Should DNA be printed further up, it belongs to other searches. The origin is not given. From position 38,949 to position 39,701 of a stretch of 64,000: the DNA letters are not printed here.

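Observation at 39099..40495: MetV-like/MetF pair inside a methyl-donor catabolic operon: MTHFR probably runs oxidatively with an unidentified electron acceptor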

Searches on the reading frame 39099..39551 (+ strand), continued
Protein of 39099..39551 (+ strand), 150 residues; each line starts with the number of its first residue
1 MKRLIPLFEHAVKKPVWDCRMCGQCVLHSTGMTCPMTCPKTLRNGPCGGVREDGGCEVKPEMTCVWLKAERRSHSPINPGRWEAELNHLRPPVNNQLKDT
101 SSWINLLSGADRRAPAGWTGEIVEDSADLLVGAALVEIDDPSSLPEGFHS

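Call 24: get_annotated_region(hit=H1, flank=9000)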
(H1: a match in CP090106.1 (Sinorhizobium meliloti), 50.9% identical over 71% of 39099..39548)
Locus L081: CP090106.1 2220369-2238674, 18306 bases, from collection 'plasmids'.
description: Sinorhizobium meliloti strain Ak57 plasmid pSymB, complete sequence
organism: Sinorhizobium meliloti (NCBI taxid 382)
taxonomy: Bacteria; Pseudomonadota; Alphaproteobacteria; Hyphomicrobiales; Rhizobiaceae; Sinorhizobium; Sinorhizobium meliloti
host: -; source: Medicago,Cell culture,Plant nodule; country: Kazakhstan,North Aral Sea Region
typing (MOB-suite, as given by PLSDB): non-mobilizable
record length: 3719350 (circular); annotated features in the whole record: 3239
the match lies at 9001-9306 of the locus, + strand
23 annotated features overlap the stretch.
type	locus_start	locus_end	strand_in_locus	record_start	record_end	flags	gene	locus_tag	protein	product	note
CDS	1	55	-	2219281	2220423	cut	-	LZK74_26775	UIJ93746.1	pyridoxal phosphate-dependent aminotransferase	-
CDS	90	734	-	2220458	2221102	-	-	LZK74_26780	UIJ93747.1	PAS domain-containing protein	-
CDS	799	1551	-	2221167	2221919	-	-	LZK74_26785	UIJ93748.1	phosphodiester glycosidase family protein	-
CDS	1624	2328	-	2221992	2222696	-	-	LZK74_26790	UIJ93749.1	ferredoxin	-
CDS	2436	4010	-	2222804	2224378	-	-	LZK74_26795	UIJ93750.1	trimethylamine methyltransferase family protein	-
CDS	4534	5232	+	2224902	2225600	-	-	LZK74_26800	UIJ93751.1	cobalamin-binding protein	-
CDS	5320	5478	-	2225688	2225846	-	-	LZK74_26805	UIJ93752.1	entericidin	-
CDS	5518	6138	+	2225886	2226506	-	-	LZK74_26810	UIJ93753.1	DUF1638 domain-containing protein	-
CDS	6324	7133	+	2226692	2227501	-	-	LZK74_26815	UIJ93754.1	formyl transferase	-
CDS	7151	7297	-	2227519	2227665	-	-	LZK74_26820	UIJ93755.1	entericidin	-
CDS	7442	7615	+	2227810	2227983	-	-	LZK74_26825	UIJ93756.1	hypothetical protein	-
CDS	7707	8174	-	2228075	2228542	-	-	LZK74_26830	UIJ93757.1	BA14K family protein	-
CDS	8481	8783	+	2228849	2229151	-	-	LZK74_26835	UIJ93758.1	virulence factor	-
CDS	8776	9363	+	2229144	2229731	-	-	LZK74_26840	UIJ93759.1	methylenetetrahydrofolate reductase C-terminal domain-containing protein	-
CDS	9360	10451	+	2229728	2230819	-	-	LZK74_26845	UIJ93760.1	methylenetetrahydrofolate reductase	-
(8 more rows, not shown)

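Call 25: get_annotated_region(hit=H5, flank=9000)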
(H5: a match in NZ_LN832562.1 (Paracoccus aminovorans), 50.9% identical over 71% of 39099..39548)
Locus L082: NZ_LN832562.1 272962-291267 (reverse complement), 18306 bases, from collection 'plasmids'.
description: Paracoccus aminovorans isolate JCM7685 plasmid IV, complete sequence
organism: Paracoccus aminovorans (NCBI taxid 34004)
taxonomy: Bacteria; Pseudomonadota; Alphaproteobacteria; Rhodobacterales; Paracoccaceae; Paracoccus; Paracoccus aminovorans
host: -; source: -; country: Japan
typing (MOB-suite, as given by PLSDB): non-mobilizable; replicon rep_cluster_746
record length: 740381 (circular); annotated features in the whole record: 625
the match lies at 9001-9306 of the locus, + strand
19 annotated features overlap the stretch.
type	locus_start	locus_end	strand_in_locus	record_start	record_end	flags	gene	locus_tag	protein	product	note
CDS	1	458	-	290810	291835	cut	-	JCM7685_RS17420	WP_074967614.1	Dyp-type peroxidase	-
CDS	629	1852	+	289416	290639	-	-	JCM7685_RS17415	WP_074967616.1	GTP-binding protein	-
CDS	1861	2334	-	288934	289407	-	-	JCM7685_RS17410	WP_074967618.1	Lrp/AsnC family transcriptional regulator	-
CDS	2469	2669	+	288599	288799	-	-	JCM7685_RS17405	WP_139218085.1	hypothetical protein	-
CDS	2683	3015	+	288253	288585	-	-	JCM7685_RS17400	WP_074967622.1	hypothetical protein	-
CDS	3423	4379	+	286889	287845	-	-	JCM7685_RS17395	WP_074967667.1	GlxA family transcriptional regulator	-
CDS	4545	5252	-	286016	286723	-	-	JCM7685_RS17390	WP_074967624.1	hypothetical protein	-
CDS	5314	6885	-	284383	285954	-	-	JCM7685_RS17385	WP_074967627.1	trimethylamine methyltransferase family protein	-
CDS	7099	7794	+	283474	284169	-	-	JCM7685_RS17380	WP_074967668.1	B12-binding domain-containing protein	-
CDS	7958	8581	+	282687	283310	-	-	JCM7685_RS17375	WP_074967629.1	DUF1638 domain-containing protein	-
CDS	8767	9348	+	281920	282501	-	-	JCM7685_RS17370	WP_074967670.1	methylenetetrahydrofolate reductase C-terminal domain-containing protein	-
CDS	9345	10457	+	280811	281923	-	-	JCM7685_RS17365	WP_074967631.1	methylenetetrahydrofolate reductase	-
CDS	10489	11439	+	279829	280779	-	-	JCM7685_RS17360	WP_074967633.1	methyltetrahydrofolate cobalamin methyltransferase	-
CDS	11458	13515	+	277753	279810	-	-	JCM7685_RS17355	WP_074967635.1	ASKHA domain-containing protein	-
CDS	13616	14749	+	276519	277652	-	-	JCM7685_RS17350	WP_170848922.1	NnrS family protein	-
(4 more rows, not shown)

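Call 26: get_annotated_region(hit=H12, flank=9000)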
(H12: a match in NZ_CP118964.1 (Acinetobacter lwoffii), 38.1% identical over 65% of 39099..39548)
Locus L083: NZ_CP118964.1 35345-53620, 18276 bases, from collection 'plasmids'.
description: Acinetobacter lwoffii strain DSM 2403 plasmid unnamed1, complete sequence
organism: Acinetobacter lwoffii (NCBI taxid 28090)
taxonomy: Bacteria; Pseudomonadota; Gammaproteobacteria; Moraxellales; Moraxellaceae; Acinetobacter; Acinetobacter lwoffii
host: -; source: Type strain bacterial culture; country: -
typing (MOB-suite, as given by PLSDB): mobilizable; replicon rep_cluster_1656; relaxase MOBP,MOBP,MOBP
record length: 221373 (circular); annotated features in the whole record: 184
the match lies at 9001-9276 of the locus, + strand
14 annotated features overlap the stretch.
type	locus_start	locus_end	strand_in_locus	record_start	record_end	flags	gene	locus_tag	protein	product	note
CDS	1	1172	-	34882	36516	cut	mqo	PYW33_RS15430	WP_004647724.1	malate dehydrogenase (quinone)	GO:0006099 - tricarboxylic acid cycle [Evidence IEA]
CDS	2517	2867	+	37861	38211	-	-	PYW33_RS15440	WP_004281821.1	hypothetical protein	-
CDS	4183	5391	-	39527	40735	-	-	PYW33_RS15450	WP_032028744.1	IS256 family transposase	-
CDS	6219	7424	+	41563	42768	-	-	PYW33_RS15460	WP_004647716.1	integrase arm-type DNA-binding domain-containing protein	-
CDS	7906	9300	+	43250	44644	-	-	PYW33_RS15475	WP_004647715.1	methylenetetrahydrofolate reductase C-terminal domain-containing protein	-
CDS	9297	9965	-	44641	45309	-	-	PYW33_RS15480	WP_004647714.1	epoxyqueuosine reductase QueH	-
CDS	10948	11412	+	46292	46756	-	-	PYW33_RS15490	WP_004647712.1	hypothetical protein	-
CDS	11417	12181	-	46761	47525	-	-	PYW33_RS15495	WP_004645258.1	IS5 family transposase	-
CDS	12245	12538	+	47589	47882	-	-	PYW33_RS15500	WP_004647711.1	hypothetical protein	-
CDS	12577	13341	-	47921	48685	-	-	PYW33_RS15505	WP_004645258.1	IS5 family transposase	-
CDS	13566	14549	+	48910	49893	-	-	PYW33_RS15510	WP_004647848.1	putative oxygenase MesX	-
CDS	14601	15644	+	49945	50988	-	-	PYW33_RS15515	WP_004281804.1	methionine synthase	GO:0009086 - methionine biosynthetic process [Evidence IEA]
CDS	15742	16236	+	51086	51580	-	-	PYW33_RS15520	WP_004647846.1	flavin reductase family protein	-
CDS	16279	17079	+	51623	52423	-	-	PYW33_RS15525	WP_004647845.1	sulfite exporter TauE/SafE family protein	GO:0006810 - transport [Evidence IEA]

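Call 30: search_protein_families(library=ncbifam, proteins=[window:39099-39551:+], max_evalue=0.001)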
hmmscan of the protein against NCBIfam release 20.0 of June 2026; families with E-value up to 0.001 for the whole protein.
window:39099-39551:+ (150 aa): 0 families

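Call 31: search_protein_families(library=pfam, proteins=[L081:8481-8783:+, L081:8776-9363:+, L081:9360-10451:+, L081:11538-11876:+, L081:1624-2328:-, L082:8767-9348:+, L082:9345-10457:+, L082:4545-5252:-, L083:7906-9300:+], max_evalue=0.01)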
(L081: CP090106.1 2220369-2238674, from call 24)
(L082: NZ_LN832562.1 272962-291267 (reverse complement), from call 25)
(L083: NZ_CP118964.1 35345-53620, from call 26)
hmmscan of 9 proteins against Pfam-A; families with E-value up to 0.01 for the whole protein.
L081:8481-8783:+ (100 aa): 1 family
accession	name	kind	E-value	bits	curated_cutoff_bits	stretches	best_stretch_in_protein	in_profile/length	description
PF13769.11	Virulence_fact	-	6.5e-27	94.1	25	1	7-92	1-81/81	Virulence factor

L081:8776-9363:+ (195 aa): 1 family
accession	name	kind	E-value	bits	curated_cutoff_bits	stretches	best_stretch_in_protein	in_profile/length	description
PF12225.13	DUF5981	-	5.3e-28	97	23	1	74-166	2-94/95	Methylene-tetrahydrofolate reductase C terminal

L081:9360-10451:+ (363 aa): 1 family
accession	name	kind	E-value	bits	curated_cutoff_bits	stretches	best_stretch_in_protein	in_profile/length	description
PF02219.23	MTHFR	-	7.4e-34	117.8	24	1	26-317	2-287/287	Methylenetetrahydrofolate reductase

L081:11538-11876:+ (112 aa): 1 family
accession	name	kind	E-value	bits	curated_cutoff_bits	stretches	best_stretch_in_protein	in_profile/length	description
PF04123.18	DUF373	-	0.0091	15.9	28.3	0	24-70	61-107/335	Domain of unknown function (DUF373)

L081:1624-2328:- (234 aa): 0 families

L082:8767-9348:+ (193 aa): 1 family
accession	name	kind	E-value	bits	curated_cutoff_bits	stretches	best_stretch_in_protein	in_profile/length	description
PF12225.13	DUF5981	-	4e-28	97.4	23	1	74-164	3-93/95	Methylene-tetrahydrofolate reductase C terminal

L082:9345-10457:+ (370 aa): 1 family
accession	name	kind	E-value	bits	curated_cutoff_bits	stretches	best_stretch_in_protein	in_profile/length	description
PF02219.23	MTHFR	-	3.5e-31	109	24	1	28-319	2-287/287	Methylenetetrahydrofolate reductase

L082:4545-5252:- (235 aa): 0 families

L083:7906-9300:+ (464 aa): 2 families
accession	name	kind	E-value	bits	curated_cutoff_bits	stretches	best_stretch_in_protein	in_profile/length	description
PF02219.23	MTHFR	-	8.2e-20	71.7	24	1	64-263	70-271/287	Methylenetetrahydrofolate reductase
PF12225.13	DUF5981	-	2.4e-19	69.2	23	1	368-443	14-90/95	Methylene-tetrahydrofolate reductase C terminal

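Call 32: get_annotated_region(hit=H35, flank=6000)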
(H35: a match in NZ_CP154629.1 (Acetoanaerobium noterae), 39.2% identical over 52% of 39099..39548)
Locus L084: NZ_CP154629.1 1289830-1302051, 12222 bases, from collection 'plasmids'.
description: Acetoanaerobium noterae strain DSL2 plasmid pTPELB2, complete sequence
organism: Acetoanaerobium noterae (NCBI taxid 745369)
taxonomy: Bacteria; Bacillota; Clostridia; Peptostreptococcales; Filifactoraceae; Acetoanaerobium; Acetoanaerobium noterae
host: -; source: cell culture,Sludge of a digestion tower of a wastewater treatment plant; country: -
typing (MOB-suite, as given by PLSDB): non-mobilizable
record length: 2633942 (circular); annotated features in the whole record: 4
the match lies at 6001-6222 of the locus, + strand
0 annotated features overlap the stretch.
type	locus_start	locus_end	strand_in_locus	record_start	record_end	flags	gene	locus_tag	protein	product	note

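Call 42: search_protein_families(library=ncbifam, proteins=[L048:8570-9898:-, L048:5651-8143:-, L048:10001-10375:+, L048:10353-11408:+, L048:12379-14220:+, L071:8370-9674:-, L071:7410-8324:+, L071:11394-12512:-, L071:12574-13911:+], max_evalue=0.00001)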
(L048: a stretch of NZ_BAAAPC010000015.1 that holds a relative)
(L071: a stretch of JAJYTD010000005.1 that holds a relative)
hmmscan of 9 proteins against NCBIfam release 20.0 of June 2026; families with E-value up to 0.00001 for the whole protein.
L048:8570-9898:- (442 aa): 8 families
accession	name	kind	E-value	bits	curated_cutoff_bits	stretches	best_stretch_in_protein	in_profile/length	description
NF009133.0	PRK12486.1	equivalog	1e-99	333.9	410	1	48-424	4-368/369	dimethylsulfoniopropionate demethylase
NF053776.1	TmaoDeMthMsil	equivalog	1.1e-64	219.2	1100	1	62-430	390-759/763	trimethylamine N-oxide demethylase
NF001567.0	PRK00389.1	subfamily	4.5e-53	180.5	300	1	71-429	17-357/359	glycine cleavage system aminomethyltransferase GcvT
TIGR00528.1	gcvT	equivalog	2.8e-45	154.8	235.85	1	80-425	24-360/362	glycine cleavage system aminomethyltransferase GcvT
NF010093.0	PRK13579.1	equivalog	5.1e-38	130.8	459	1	89-428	42-367/371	glycine cleavage system aminomethyltransferase GcvT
TIGR01372.1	soxA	subfamily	3.5e-37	127.7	1164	1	97-428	655-990/996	sarcosine oxidase subunit alpha family protein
NF047633.1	SyrngDmethDesA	equivalog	4.9e-16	58.3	800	1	109-278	58-236/453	syringate O-demethylase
NF047885.1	VanMgalDeMLigM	equivalog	5.2e-12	45.5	580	1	109-278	57-237/461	vanillate/3-O-methylgallate O-demethylase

L048:5651-8143:- (830 aa): 21 families
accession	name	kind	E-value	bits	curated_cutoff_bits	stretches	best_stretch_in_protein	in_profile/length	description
NF053776.1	TmaoDeMthMsil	equivalog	1.4e-56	192.5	1100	1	490-830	420-763/763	trimethylamine N-oxide demethylase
TIGR01372.1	soxA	subfamily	6.5e-53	179.8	1164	1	432-829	606-995/996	sarcosine oxidase subunit alpha family protein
NF001567.0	PRK00389.1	subfamily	6.3e-47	160.3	300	1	490-823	36-355/359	glycine cleavage system aminomethyltransferase GcvT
TIGR00528.1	gcvT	equivalog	1.1e-38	133.1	235.85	1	491-821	35-360/362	glycine cleavage system aminomethyltransferase GcvT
NF010093.0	PRK13579.1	equivalog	1.5e-31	109.6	459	1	490-822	43-365/371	glycine cleavage system aminomethyltransferase GcvT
NF009133.0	PRK12486.1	equivalog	5.6e-25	88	410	1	490-817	46-365/369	dimethylsulfoniopropionate demethylase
NF001933.0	PRK00711.1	subfamily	8.8e-22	77.7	383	1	72-252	111-293/429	D-amino acid dehydrogenase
TIGR02352.1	thiamin_ThiO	equivalog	1.9e-20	73.3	250.8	1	14-222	1-214/351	glycine oxidase ThiO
NF008425.0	PRK11259.1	equivalog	1e-18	67.5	257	1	14-397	7-376/377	N-methyl-L-tryptophan oxidase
TIGR01377.1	soxA_mon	subfamily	2.8e-13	49.4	479.65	1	14-294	3-281/381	amino oxidase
TIGR01373.1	soxB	subfamily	7.6e-13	48.1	529.45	1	5-234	24-259/407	sarcosine oxidase subunit beta family protein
TIGR03377.1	glycerol3P_GlpA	equivalog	7.7e-13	47.8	552.8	1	14-230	2-219/530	anaerobic glycerol-3-phosphate dehydrogenase subunit GlpA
TIGR03364.1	HpnW_proposed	hypoth_equivalog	1.1e-11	44.5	285.1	1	13-212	2-194/365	TIGR03364 family FAD-dependent oxidoreductase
NF008726.1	PRK11728.1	equivalog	1.5e-10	40.5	299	1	14-225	3-212/389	L-2-hydroxyglutarate oxidase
NF008313.0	PRK11101.1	equivalog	1.6e-10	40.2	425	1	13-228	10-226/548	anaerobic glycerol-3-phosphate dehydrogenase subunit A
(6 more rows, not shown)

L048:10001-10375:+ (124 aa): 0 families

L048:10353-11408:+ (351 aa): 3 families
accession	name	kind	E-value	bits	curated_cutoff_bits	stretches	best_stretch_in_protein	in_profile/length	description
NF006396.0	PRK08645.1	equivalog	3.6e-44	150.9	453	1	74-306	341-570/611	bifunctional homocysteine S-methyltransferase/methylenetetrahydrofolate reductase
TIGR00676.1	fadh2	equivalog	8.9e-11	41.6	293.7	1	84-335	30-274/275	methylenetetrahydrofolate reductase [NAD(P)H]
TIGR00677.1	fadh2_euk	equivalog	6.8e-08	32.2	310.05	1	89-337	36-277/281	methylenetetrahydrofolate reductase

L048:12379-14220:+ (613 aa): 42 families (the best 25 are shown)
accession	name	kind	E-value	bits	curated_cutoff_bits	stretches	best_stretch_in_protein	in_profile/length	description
NF033896.2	MFS_LfrA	equivalog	5.5e-156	520.1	825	1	83-567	15-499/504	efflux MFS transporter LfrA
NF012169.0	qepA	equivalog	1.1e-134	449.9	1075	1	82-572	15-504/511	fluoroquinolone efflux MFS transporter QepA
NF011571.1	PRK14995.1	subfamily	2e-102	343.5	701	1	85-570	3-489/493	SmvA family efflux MFS transporter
NF000089.1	qac_MFS_AB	exception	2.6e-87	293.8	900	1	85-560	16-494/514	QacA/B family quaternary ammonium compound efflux MFS transporter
TIGR00711.1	efflux_EmrB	subfamily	1.8e-61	208.4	230.2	1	90-566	4-482/485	DHA2 family efflux MFS transporter permease subunit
NF000025.1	MFS_efflux_tcmA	exception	3.8e-54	184.3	999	1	84-567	22-513/538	tetracenomycin C efflux MFS transporter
NF012180.1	tet_MFS_43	exception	7.8e-49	167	999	1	87-496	20-431/484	tetracycline efflux MFS transporter Tet(43)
NF000031.1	MFS_efflux_LmrA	exception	1.2e-45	156.1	850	1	85-491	28-436/484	lincomycin efflux MFS transporter Lmr(A)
NF000391.1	EmrB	exception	9.2e-35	120.2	925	1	92-494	15-420/501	multidrug efflux MFS transporter permease subunit EmrB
NF007799.0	PRK10504.1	subfamily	4.3e-28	98.4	426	1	90-494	12-415/471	multidrug transporter subunit MdtD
NF000060.1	MFS_efflux_LmrB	exception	6.2e-27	94.6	800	1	103-513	32-443/479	lincomycin efflux MFS transporter Lmr(B)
NF040895.2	MFS_effux_SdrM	equivalog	6.1e-26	91.5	550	1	92-499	10-407/441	multidrug efflux MFS transporter SdrM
NF000218.1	FexA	exception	3.8e-20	72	900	1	90-495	23-432/475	chloramphenicol/florfenicol efflux MFS transporter FexA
NF000009.1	tet_MFS_Tcr3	exception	3.9e-19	68.6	1000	1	87-512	30-460/512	tetracycline efflux MFS transporter Tcr3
TIGR00880.1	2_A_01_02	superfamily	1.2e-18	67.6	131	1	143-264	18-138/141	multidrug resistance protein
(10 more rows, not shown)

L071:8370-9674:- (434 aa): 8 families
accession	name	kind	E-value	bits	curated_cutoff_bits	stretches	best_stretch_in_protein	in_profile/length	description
NF009133.0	PRK12486.1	equivalog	1.1e-100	337.1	410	1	15-391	4-368/369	dimethylsulfoniopropionate demethylase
NF053776.1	TmaoDeMthMsil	equivalog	1.2e-64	219.2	1100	1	29-399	390-761/763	trimethylamine N-oxide demethylase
NF001567.0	PRK00389.1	subfamily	7.8e-53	179.7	300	1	38-396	17-357/359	glycine cleavage system aminomethyltransferase GcvT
TIGR00528.1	gcvT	equivalog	1.6e-46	158.9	235.85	1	47-392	24-360/362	glycine cleavage system aminomethyltransferase GcvT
TIGR01372.1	soxA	subfamily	1.3e-37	129.1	1164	1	64-396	655-991/996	sarcosine oxidase subunit alpha family protein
NF010093.0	PRK13579.1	equivalog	1.8e-36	125.8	459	1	56-394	42-366/371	glycine cleavage system aminomethyltransferase GcvT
NF047633.1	SyrngDmethDesA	equivalog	3.9e-16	58.6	800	1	76-245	58-236/453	syringate O-demethylase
NF047885.1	VanMgalDeMLigM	equivalog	2.5e-11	43.2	580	1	76-245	57-237/461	vanillate/3-O-methylgallate O-demethylase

L071:7410-8324:+ (304 aa): 6 families
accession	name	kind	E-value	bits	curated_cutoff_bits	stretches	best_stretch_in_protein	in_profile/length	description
NF004684.0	PRK06027.1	subfamily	1.6e-119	398.8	223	1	23-303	5-285/286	formyltetrahydrofolate deformylase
TIGR00655.1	PurU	equivalog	4.9e-96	321.6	285.95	1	26-303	2-280/280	formyltetrahydrofolate deformylase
TIGR00639.1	PurN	equivalog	9.7e-27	93.7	150.1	1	138-293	31-189/192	phosphoribosylglycinamide formyltransferase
TIGR00460.1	fmt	equivalog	3.7e-18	65.7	201.5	1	153-286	51-182/315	methionyl-tRNA formyltransferase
NF005414.0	PRK06988.1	equivalog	1.5e-11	43.9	316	1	135-262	26-156/311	formyltransferase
NF005998.1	PRK08125.1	equivalog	1.8e-08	33.3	777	1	175-283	67-175/649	bifunctional UDP-4-amino-4-deoxy-L-arabinose formyltransferase/UDP-glucuronic acid oxidase ArnA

L071:11394-12512:- (372 aa): 0 families

L071:12574-13911:+ (445 aa): 6 families
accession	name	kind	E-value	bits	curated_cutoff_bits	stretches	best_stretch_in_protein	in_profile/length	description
NF008649.0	PRK11644.1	equivalog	7.9e-26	90.8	408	1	218-430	283-496/499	signal transduction histidine-protein kinase/phosphatase UhpB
NF052443.1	SensHisKinMctS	equivalog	5.7e-24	84.3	700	1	234-431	248-449/457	two-component system sensor histidine kinase MctS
NF047786.1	his_kin_MadS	equivalog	6.7e-17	61.7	500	1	202-429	199-434/434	MadS family sensor histidine kinase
NF052531.1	Strep_LiaS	equivalog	1.6e-14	53.9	450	1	227-429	123-326/328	envelope stress sensor histidine kinase LiaS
NF007896.0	PRK10600.1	equivalog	3.3e-14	52.4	578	1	219-427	373-582/598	nitrate/nitrite two-component system sensor histidine kinase NarX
NF008184.0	PRK10935.1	equivalog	2.4e-12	46.3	553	1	224-429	351-558/565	nitrate/nitrite two-component system sensor histidine kinase NarQ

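Call 55: predict_structure(alignment_id=A4)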
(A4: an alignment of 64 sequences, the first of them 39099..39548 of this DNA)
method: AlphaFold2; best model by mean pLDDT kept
length: 150 residues; sequences in the alignment: 64
mean_pLDDT: 62.4   pTM: 0.47
mean pLDDT of the five models: 62.4, 56.2, 56.2, 54.9, 54.9
residues with pLDDT >= 90: 0; 70-90: 47; 50-70: 86; < 50: 17
segments of 3 or more residues with pLDDT < 50: 34-46
pLDDT, mean of each block of 10 residues (from residue 1): 72 69 53 48 44 57 66 78 67 58 74 62 59 56 73
secondary structure, 60 per line:
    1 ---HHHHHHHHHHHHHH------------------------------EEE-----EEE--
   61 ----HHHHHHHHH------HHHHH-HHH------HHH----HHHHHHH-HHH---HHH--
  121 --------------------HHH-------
elements in order: H4-17 E48-50 E56-58 H65-73 H80-84 H102-108
